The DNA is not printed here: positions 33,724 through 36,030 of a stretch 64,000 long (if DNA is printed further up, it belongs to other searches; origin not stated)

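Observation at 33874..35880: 668-aa single-chain tandem nucleotidyltransferase (one copy degenerate with Q/P-rich insert) fused to HEPN-like helical modules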

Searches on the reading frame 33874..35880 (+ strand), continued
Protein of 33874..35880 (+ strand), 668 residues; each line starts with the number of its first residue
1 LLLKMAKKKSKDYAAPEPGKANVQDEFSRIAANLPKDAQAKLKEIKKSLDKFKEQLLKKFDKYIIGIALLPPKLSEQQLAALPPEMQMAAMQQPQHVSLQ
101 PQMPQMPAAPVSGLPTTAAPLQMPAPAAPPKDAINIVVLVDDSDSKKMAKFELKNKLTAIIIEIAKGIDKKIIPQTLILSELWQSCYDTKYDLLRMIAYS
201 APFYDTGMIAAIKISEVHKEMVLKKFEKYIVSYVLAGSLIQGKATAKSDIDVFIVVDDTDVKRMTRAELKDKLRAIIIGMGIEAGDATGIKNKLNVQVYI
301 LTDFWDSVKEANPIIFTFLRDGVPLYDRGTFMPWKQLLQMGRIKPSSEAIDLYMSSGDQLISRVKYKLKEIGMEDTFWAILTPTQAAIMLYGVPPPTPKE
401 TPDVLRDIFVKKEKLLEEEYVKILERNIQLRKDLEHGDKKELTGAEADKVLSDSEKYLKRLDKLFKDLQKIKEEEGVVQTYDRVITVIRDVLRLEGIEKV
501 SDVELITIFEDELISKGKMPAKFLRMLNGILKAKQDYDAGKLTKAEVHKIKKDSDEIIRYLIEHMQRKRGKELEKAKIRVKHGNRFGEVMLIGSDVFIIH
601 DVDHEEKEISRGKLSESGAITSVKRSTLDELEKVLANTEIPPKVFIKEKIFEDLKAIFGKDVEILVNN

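Call 61: list_cluster_members(proteins=[P0124, P0131, P0146, P0159, P0166, P0174, P0197, P0228, P0182, P0205])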
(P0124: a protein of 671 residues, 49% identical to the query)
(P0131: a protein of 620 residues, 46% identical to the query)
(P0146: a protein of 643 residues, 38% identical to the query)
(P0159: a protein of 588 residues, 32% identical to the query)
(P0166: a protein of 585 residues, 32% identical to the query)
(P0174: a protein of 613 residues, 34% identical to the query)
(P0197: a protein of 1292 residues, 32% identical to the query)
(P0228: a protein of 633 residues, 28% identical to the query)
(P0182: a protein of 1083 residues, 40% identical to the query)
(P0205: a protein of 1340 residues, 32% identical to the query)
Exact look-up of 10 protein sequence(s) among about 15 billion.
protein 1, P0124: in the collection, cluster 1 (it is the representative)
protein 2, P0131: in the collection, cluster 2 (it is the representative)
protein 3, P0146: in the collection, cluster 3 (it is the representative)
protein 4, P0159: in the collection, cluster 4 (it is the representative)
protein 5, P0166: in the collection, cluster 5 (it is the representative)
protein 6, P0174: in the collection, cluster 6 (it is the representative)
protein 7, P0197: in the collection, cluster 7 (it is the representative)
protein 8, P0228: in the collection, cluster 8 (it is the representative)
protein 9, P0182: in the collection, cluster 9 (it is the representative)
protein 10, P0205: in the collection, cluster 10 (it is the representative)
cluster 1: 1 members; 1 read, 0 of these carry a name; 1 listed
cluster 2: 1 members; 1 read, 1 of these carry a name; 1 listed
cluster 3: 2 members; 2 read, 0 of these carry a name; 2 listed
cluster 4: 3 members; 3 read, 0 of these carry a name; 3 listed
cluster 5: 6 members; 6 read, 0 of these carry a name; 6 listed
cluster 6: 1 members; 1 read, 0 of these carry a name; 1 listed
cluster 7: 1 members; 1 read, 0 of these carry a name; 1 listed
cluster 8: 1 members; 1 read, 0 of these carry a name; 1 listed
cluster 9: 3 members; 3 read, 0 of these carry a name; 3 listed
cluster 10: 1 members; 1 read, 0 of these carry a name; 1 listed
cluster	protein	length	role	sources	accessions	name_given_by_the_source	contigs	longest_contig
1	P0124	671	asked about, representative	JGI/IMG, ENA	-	-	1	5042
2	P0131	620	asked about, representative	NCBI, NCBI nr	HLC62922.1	MAG TPA: hypothetical protein VJJ21_01240, partial [Candidatus Nanoarchaeia archaeon] | hypothetical protein [Candidatus Nanoarchaeia archaeon]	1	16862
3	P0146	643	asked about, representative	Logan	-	-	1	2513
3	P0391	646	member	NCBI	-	-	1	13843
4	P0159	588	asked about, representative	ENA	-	-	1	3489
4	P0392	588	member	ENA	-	-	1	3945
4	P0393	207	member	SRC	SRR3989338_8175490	-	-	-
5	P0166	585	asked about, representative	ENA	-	-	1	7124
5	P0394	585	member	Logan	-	-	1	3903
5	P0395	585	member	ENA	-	-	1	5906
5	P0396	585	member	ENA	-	-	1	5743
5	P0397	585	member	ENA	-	-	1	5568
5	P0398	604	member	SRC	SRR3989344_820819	-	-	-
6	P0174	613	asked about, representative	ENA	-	-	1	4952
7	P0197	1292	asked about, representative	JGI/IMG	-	-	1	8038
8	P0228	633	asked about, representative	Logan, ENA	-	-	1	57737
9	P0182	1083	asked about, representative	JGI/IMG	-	-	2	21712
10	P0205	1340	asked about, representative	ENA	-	-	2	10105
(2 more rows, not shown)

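Call 69: find_homologous_proteins(query=P0160, max_evalue=0.00001)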
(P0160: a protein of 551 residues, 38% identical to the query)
Query P0160 (551 aa): 753 proteins with E <= 0.00001 among 8000 candidates; the best 120 are listed.
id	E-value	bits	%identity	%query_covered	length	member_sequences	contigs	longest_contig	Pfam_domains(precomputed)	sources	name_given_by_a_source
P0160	0.0e+0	1196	100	100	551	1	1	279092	PF18765.8,PF01909.30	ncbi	-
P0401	0.0e+0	1085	88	100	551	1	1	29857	PF18765.8,PF01909.30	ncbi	-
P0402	0.0e+0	1017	83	100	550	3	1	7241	PF18765.8,PF01909.30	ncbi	-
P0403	2.3e-206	705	60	100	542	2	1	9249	PF18765.8,PF01909.30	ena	-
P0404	2.3e-201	688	58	100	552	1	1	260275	PF18765.8,PF01909.30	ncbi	-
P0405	4.9e-198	677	58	100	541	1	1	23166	PF18765.8,PF01909.30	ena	-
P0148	3.5e-128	447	42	92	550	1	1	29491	PF18765.8,PF01909.30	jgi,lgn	jgi:predicted nucleotidyltransferase/uncharacterized protein (UPF0332 family)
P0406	5.4e-127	443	41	96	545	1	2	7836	PF18765.8,PF01909.30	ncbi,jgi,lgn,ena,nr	ncbi:MAG TPA: nucleotidyltransferase domain-containing protein [Candidatus Woesearchaeota archaeon]|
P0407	1.0e-124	435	41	96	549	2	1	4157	PF18765.8,PF01909.30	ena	-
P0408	1.0e-124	435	41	96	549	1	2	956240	PF18765.8,PF01909.30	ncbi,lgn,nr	ncbi:MAG: nucleotidyltransferase domain-containing protein [Candidatus Nanoarchaeia archaeon]|nr:nuc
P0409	5.1e-124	433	41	88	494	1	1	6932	PF18765.8,PF01909.30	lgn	-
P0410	7.1e-124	432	40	95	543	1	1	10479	PF18765.8,PF01909.30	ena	-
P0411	3.0e-123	430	42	96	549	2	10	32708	PF18765.8,PF01909.30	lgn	-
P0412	4.1e-123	430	41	99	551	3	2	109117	PF18765.8,PF01909.30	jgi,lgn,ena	-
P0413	2.5e-119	417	42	88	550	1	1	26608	PF18765.8,PF01909.30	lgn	-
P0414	1.0e-108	382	39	87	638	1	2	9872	PF18765.8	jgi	-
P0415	8.1e-108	379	39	86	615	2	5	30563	PF01909.30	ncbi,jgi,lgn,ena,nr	ncbi:MAG TPA: nucleotidyltransferase domain-containing protein [Candidatus Nanoarchaeia archaeon]|nr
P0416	1.1e-107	379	39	86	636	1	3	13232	PF18765.8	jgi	-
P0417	1.2e-107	379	40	87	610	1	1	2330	PF18765.8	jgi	-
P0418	7.8e-107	376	39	87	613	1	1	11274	PF18765.8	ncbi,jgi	-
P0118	3.7e-106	374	39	87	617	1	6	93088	PF01909.30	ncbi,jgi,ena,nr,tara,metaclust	ncbi:hypothetical protein CMO89_00430 [Candidatus Woesearchaeota archaeon]|nr:hypothetical protein [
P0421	1.8e-105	372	36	99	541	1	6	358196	PF18765.8,PF22600.3,PF01909.30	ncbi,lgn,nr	ncbi:MAG: nucleotidyltransferase domain-containing protein [Candidatus Parvarchaeota archaeon]|nr:nu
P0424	2.7e-105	371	40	87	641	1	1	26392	PF01909.30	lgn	-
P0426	3.4e-105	371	35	96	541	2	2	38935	PF18765.8,PF22600.3,PF01909.30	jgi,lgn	jgi:hypothetical protein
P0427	8.2e-105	370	37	93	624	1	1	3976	PF18765.8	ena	-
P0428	8.4e-105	370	37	93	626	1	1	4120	PF18765.8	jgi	-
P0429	8.7e-105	369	37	96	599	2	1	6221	PF18765.8,PF01909.30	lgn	-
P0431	5.9e-104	367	38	87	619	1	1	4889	PF01909.30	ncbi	-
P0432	8.2e-104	366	38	87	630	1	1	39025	PF18765.8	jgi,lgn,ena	-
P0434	2.2e-103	365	42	77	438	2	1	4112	PF18765.8,PF01909.30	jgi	jgi:uncharacterized protein (UPF0332 family)/predicted nucleotidyltransferase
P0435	2.4e-103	365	36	98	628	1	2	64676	PF18765.8,PF01909.30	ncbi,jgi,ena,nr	ncbi:hypothetical protein COV19_07390 [Candidatus Woesearchaeota archaeon CG10_big_fil_rev_8_21_14_0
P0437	3.0e-103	364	37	97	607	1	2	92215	PF18765.8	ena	-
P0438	4.7e-103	364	38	94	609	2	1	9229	PF18765.8,PF01909.30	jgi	jgi:uncharacterized protein (UPF0332 family)/predicted nucleotidyltransferase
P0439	8.4e-103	363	39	87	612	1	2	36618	PF01909.30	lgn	-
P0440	1.1e-102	362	36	99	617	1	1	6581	PF01909.30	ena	-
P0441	1.6e-102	362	39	87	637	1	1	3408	PF01909.30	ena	-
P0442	1.9e-102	362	38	97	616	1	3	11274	PF01909.30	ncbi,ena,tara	tara:strand:+ start:1112 stop:2962 length:1851 start_codon:yes stop_codon:yes gene_type:complete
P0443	1.9e-102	362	38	86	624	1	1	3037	PF18765.8,PF01909.30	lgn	-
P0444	1.9e-102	362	37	87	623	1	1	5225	PF18765.8,PF01909.30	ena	-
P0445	2.2e-102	362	37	87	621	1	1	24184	PF18765.8,PF01909.30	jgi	jgi:uncharacterized protein (UPF0332 family)/predicted nucleotidyltransferase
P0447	5.7e-102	360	38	87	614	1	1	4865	PF18765.8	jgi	jgi:uncharacterized protein (UPF0332 family)/predicted nucleotidyltransferase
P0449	7.5e-102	360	39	86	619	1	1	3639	PF18765.8,PF01909.30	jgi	jgi:uncharacterized protein (UPF0332 family)/predicted nucleotidyltransferase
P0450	1.4e-101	359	39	87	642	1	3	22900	PF01909.30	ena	-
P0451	1.9e-101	358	38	86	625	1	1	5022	PF18765.8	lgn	-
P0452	2.1e-101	358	39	87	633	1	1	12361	PF01909.30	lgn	-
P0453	2.1e-101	358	36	96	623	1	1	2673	PF18765.8,PF01909.30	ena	-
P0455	3.1e-101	358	41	87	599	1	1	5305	PF18765.8,PF01909.30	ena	-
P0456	3.3e-101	358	38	87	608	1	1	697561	PF18765.8,PF01909.30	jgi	jgi:uncharacterized protein (UPF0332 family)/predicted nucleotidyltransferase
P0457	3.6e-101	358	40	87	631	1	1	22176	PF01909.30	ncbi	-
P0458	4.3e-101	357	41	87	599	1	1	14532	PF18765.8,PF01909.30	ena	-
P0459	4.4e-101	357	39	87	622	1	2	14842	PF18765.8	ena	-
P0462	5.8e-101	357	40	87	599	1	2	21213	PF18765.8,PF01909.30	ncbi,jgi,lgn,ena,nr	ncbi:hypothetical protein DRJ19_01420 [Candidatus Woesearchaeota archaeon]|nr:MAG: hypothetical prot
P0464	7.1e-101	357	37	87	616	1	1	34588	PF18765.8,PF01909.30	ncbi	-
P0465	9.5e-101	356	39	86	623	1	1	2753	PF18765.8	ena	-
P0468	1.2e-100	356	38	87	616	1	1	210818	PF18765.8,PF01909.30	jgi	-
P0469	1.3e-100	356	40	87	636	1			PF18765.8,PF01909.30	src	-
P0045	1.5e-100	355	38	93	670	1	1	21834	PF18765.8,PF01909.30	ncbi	-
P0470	1.6e-100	355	34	99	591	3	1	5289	PF18765.8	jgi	-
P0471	1.8e-100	355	36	95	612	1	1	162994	PF18765.8,PF01909.30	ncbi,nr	ncbi:nucleotidyltransferase domain-containing protein [Candidatus Woesearchaeota archaeon]|nr:nucleo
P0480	3.4e-100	354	35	99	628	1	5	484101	PF18765.8,PF01909.30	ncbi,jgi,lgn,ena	-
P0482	3.4e-100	354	38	87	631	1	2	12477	PF18765.8,PF01909.30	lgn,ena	-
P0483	3.9e-100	354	39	88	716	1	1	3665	PF18765.8,PF01909.30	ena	-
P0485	4.2e-100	354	37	95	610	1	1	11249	PF18765.8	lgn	-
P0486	5.2e-100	354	38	87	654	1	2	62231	PF01909.30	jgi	-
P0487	5.7e-100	354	41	87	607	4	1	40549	PF18765.8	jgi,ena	-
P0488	6.1e-100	353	38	86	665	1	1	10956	PF18765.8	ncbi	-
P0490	7.3e-100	353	37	99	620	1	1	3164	PF18765.8,PF01909.30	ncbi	-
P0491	7.9e-100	353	38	87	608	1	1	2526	PF18765.8,PF01909.30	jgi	jgi:uncharacterized protein (UPF0332 family)/predicted nucleotidyltransferase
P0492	8.2e-100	353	41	87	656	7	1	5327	PF18765.8,PF01909.30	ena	-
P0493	9.0e-100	353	37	95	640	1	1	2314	PF01909.30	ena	-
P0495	1.6e-99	352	37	87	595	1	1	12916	PF18765.8,PF01909.30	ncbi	-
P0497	2.0e-99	352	40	87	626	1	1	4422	PF18765.8,PF05168.20,PF01909.30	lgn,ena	-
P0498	2.0e-99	352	40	87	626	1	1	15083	PF18765.8,PF05168.20,PF01909.30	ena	-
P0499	2.3e-99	352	37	95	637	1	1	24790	PF18765.8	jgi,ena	-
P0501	2.7e-99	351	41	87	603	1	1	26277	PF18765.8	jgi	-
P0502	2.9e-99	351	41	76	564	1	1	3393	PF18765.8,PF01909.30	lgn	-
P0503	3.0e-99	351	39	87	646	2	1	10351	PF01909.30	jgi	-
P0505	3.8e-99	351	38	97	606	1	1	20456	PF18765.8,PF01909.30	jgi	jgi:uncharacterized protein (UPF0332 family)/predicted nucleotidyltransferase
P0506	3.9e-99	351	37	87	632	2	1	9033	PF18765.8,PF01909.30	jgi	-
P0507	4.2e-99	351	36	91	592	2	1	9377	PF18765.8,PF01909.30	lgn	-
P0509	4.5e-99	351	38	87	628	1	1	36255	PF18765.8,PF01909.30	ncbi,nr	ncbi:nucleotidyltransferase domain-containing protein [Candidatus Woesearchaeota archaeon]|nr:nucleo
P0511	4.5e-99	351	37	93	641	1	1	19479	PF18765.8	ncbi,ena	-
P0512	5.6e-99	350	36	100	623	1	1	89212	PF01909.30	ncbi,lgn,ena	-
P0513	5.8e-99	350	38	86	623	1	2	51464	PF18765.8,PF01909.30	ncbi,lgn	ncbi:MAG: nucleotidyltransferase domain-containing protein [Candidatus Woesearchaeota archaeon]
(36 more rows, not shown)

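Call 70: find_encoding_contigs(protein=P0160, flank=6000, max_places=1)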
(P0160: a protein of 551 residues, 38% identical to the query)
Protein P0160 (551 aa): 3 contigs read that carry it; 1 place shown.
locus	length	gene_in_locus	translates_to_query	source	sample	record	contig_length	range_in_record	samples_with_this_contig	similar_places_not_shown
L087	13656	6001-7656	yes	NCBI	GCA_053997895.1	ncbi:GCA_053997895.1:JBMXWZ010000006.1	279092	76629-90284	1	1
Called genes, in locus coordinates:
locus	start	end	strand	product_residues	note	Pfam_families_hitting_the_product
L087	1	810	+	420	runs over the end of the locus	PF00009:GTP_EFTU, PF01926:MMR_HSR1 (weak), PF03144:GTP_EFTU_D2, PF14578:GTP_EFTU_D4 (weak), PF03143:GTP_EFTU_D3, PF22594:GTP-eEF1A_C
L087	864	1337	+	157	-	-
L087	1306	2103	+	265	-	PF04055:Radical_SAM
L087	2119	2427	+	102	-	PF00338:Ribosomal_S10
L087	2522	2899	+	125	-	-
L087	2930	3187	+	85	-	-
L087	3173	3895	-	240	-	PF01026:TatD_DNase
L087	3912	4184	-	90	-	PF01918:Alba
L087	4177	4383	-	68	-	PF00833:Ribosomal_S17e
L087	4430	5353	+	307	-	PF01145:Band_7, PF13421:Band_7_1 (weak)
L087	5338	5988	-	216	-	PF00588:SpoU_methylase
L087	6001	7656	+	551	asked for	PF01909:NTP_transf_2 (weak), PF18765:Polbeta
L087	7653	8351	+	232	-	PF02163:Peptidase_M50 (weak)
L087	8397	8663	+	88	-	PF05239:PRC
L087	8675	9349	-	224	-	PF00702:Hydrolase, PF12710:HAD (weak), PF13419:HAD_2, PF13242:Hydrolase_like (weak)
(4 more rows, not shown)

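Call 71: find_encoding_contigs(protein=P0421, flank=6000, max_places=1)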
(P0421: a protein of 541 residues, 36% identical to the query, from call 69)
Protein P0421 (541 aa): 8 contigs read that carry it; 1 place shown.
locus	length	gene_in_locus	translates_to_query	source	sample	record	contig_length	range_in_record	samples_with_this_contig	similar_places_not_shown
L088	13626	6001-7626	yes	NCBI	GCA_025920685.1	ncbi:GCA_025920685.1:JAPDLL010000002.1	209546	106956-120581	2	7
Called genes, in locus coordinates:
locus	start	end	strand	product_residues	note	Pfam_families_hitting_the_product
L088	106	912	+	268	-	PF02598:Methyltrn_RNA_3, PF00588:SpoU_methylase (faint)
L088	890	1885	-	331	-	PF06559:DCD_N, PF22769:DCD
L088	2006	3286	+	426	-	PF01645:Glu_synthase, PF01070:FMN_dh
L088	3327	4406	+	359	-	PF01070:FMN_dh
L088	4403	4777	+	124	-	PF12643:MazG-like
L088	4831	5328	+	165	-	-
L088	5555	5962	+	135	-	-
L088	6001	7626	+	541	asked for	PF22600:MTPAP-like_central (faint), PF01909:NTP_transf_2, PF18765:Polbeta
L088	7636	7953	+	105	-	PF04032:Rpr2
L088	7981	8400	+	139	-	PF01090:Ribosomal_S19e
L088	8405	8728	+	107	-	PF01984:dsDNA_bind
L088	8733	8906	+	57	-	-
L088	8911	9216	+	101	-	PF01198:Ribosomal_L31e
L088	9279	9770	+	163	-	PF12840:HTH_20, PF14947:HTH_45 (weak), PF01022:HTH_5, PF13412:HTH_24 (weak)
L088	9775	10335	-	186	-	PF13023:HD_3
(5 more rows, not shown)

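Call 72: find_encoding_contigs(protein=P0408, flank=6000, max_places=1)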
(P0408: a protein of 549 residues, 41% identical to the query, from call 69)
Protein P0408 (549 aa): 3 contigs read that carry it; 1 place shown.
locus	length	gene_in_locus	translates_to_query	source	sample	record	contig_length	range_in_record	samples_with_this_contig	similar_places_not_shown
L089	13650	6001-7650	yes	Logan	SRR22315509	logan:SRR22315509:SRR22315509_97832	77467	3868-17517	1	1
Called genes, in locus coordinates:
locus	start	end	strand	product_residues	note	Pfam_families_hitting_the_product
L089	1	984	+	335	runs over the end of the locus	-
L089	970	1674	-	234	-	PF01884:PcrB, PF00977:His_biosynth (weak)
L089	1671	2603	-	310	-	PF07091:FmrO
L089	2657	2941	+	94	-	PF04266:ASCH (weak), PF12961:DUF3850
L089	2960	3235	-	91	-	PF01918:Alba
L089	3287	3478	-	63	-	PF00833:Ribosomal_S17e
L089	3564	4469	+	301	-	PF01145:Band_7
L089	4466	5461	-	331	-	PF01368:DHH, PF02272:DHHA1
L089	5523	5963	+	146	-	-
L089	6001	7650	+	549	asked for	PF01909:NTP_transf_2, PF18765:Polbeta (weak)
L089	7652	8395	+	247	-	PF02163:Peptidase_M50 (weak)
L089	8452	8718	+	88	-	PF05239:PRC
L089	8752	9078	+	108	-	-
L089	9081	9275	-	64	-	-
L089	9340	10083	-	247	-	PF00702:Hydrolase, PF13419:HAD_2, PF13242:Hydrolase_like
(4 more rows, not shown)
